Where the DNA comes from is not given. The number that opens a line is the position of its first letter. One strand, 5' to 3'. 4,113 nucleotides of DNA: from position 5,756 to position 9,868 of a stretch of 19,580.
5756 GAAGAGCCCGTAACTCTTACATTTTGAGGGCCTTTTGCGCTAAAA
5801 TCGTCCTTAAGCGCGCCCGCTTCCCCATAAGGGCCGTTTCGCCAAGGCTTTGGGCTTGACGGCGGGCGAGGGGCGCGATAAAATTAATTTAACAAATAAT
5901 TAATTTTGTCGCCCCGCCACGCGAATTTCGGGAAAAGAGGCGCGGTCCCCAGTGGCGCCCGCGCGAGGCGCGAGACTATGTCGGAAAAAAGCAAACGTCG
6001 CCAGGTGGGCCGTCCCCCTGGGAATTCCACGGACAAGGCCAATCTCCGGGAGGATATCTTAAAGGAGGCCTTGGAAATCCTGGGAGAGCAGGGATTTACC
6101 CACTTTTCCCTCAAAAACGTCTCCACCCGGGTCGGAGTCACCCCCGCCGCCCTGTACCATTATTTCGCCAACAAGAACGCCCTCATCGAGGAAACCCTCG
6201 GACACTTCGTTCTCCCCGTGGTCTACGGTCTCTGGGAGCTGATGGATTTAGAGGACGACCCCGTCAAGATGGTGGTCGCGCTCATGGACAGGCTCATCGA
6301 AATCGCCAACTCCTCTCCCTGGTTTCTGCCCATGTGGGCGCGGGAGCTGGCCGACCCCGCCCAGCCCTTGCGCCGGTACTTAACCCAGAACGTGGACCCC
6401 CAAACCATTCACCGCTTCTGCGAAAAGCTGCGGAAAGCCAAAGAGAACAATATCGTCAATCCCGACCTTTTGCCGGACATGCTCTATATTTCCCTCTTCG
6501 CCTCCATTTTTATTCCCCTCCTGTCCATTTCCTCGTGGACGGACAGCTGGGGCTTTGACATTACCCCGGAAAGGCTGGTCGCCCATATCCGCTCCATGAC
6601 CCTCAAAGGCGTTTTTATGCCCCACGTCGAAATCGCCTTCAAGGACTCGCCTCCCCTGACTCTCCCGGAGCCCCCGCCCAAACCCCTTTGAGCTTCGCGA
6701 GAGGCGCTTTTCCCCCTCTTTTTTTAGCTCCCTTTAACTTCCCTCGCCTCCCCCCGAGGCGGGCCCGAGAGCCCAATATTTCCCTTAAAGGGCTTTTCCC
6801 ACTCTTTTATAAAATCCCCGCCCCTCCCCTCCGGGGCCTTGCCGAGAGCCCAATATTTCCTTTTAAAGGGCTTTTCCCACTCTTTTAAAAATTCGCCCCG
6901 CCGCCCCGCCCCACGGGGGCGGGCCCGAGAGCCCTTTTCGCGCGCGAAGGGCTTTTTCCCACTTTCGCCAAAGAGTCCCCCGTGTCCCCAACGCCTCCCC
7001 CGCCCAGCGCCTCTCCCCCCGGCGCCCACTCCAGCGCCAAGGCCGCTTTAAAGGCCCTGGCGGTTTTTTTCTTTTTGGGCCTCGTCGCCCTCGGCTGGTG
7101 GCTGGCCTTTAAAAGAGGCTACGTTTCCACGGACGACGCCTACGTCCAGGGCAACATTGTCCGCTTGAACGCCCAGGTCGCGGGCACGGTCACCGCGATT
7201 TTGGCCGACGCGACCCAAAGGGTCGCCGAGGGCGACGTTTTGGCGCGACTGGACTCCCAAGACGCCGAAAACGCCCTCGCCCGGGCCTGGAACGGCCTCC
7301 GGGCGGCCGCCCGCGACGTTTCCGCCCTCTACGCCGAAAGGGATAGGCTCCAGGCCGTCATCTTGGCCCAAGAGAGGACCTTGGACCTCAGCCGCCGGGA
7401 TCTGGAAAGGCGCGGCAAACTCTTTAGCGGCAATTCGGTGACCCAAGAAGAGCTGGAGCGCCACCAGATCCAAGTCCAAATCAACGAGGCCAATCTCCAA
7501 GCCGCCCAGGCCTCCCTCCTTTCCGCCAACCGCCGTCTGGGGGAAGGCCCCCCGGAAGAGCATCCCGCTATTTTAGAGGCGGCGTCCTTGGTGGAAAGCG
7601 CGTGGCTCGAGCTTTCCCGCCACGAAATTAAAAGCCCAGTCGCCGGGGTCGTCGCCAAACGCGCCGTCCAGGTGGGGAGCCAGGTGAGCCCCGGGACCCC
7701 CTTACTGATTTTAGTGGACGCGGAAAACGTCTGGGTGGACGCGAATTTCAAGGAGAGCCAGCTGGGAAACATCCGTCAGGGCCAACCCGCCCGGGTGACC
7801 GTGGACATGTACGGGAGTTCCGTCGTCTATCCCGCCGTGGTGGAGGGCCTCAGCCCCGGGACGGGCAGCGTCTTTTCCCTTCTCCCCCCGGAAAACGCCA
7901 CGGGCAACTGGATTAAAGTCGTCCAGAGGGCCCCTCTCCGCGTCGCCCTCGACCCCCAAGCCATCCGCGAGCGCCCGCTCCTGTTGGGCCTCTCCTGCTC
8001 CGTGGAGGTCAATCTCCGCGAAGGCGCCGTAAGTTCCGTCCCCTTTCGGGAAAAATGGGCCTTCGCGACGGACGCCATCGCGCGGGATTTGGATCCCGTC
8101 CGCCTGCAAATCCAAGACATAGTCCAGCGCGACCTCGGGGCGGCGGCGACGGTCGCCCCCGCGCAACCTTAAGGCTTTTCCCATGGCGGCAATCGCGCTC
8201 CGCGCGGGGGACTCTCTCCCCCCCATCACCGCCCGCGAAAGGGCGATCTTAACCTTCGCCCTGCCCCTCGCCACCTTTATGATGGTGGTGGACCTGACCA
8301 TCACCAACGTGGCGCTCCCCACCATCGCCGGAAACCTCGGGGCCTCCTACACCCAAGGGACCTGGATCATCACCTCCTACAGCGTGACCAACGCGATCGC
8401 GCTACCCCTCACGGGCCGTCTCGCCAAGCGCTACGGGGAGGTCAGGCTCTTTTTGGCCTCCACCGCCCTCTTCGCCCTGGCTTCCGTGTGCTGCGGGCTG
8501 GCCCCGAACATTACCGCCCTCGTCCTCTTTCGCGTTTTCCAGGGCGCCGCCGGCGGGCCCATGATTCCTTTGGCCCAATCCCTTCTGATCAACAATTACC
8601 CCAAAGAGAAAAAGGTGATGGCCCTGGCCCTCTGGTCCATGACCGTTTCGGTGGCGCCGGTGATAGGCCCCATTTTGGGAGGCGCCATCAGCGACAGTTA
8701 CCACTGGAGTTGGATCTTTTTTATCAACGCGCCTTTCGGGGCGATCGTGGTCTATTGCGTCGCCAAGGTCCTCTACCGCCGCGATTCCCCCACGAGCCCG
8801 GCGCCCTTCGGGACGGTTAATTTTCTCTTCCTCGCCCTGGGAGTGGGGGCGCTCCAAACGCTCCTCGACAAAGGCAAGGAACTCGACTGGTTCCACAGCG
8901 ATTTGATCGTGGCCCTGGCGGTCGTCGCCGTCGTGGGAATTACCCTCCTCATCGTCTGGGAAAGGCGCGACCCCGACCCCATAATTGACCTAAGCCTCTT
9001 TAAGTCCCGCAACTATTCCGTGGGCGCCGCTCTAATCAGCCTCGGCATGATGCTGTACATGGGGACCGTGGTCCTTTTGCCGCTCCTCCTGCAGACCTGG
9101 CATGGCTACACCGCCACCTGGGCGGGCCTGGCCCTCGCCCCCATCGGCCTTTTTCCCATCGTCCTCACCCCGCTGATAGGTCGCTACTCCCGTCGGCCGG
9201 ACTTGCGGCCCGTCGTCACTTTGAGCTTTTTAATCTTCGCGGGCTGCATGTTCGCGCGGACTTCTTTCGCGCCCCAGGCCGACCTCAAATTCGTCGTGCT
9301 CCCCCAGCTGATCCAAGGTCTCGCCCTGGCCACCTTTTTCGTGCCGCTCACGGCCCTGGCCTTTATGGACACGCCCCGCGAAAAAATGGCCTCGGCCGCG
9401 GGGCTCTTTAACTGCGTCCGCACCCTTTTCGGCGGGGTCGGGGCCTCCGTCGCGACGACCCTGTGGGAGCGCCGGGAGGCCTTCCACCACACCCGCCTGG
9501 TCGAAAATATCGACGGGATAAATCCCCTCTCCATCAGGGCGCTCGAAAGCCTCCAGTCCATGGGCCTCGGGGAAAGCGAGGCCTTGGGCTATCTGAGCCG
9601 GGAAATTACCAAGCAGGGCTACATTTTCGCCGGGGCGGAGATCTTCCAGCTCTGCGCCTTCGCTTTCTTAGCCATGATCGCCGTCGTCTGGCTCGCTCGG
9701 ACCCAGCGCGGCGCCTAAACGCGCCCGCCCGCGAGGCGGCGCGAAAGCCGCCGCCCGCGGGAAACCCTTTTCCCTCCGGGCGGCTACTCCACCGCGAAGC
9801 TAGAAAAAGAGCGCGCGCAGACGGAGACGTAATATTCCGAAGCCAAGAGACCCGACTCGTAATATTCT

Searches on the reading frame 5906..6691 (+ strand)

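Call 15: search_protein_families(library=pfam, proteins=[window:5906-6691:+], max_evalue=0.001)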
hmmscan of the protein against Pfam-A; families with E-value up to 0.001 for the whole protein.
window:5906-6691:+ (261 aa): 1 family
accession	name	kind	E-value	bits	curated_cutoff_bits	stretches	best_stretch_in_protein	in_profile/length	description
PF00440.29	TetR_N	-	2.3e-12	46.9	24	1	51-96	1-46/47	Bacterial regulatory proteins, tetR family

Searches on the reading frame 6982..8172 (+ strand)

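Call 15: search_protein_families(library=pfam, proteins=[window:6982-8172:+], max_evalue=0.001)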
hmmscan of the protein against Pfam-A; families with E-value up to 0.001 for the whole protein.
window:6982-8172:+ (396 aa): 5 families
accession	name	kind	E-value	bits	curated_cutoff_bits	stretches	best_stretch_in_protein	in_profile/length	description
PF16576.10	HlyD_D23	-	6.1e-18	65.3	30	1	212-281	107-176/214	Barrel-sandwich domain of CusB or HlyD membrane-fusion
PF13437.12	HlyD_3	-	3e-17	63.7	22.2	1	216-326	2-96/106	HlyD family secretion protein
PF00529.27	CusB_dom_1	-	6.7e-14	52.3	26.5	1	75-344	12-88/89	Cation efflux system protein CusB domain 1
PF13533.13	Biotin_lipoyl_2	-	4.1e-08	33.3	29.8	0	60-91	1-32/32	Biotin-lipoyl like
PF00364.28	Biotin_lipoyl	-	2.4e-07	30.9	22.1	0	214-244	43-73/73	Biotin-requiring enzyme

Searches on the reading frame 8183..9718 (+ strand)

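Call 15: search_protein_families(library=pfam, proteins=[window:8183-9718:+], max_evalue=0.001)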
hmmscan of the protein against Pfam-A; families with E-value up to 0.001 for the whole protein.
window:8183-9718:+ (511 aa): 3 families
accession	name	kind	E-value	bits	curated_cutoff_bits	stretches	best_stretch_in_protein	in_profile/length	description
PF07690.21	MFS_1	-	6.6e-57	193.4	33.4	1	29-421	3-347/347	Major Facilitator Superfamily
PF06609.19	TRI12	-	7.1e-09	35.1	23.2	1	29-193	53-213/599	Fungal trichothecene efflux pump (TRI12)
PF00083.30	Sugar_tr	-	2e-06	27.4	22.3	1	55-194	44-189/452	Sugar (and other) transporter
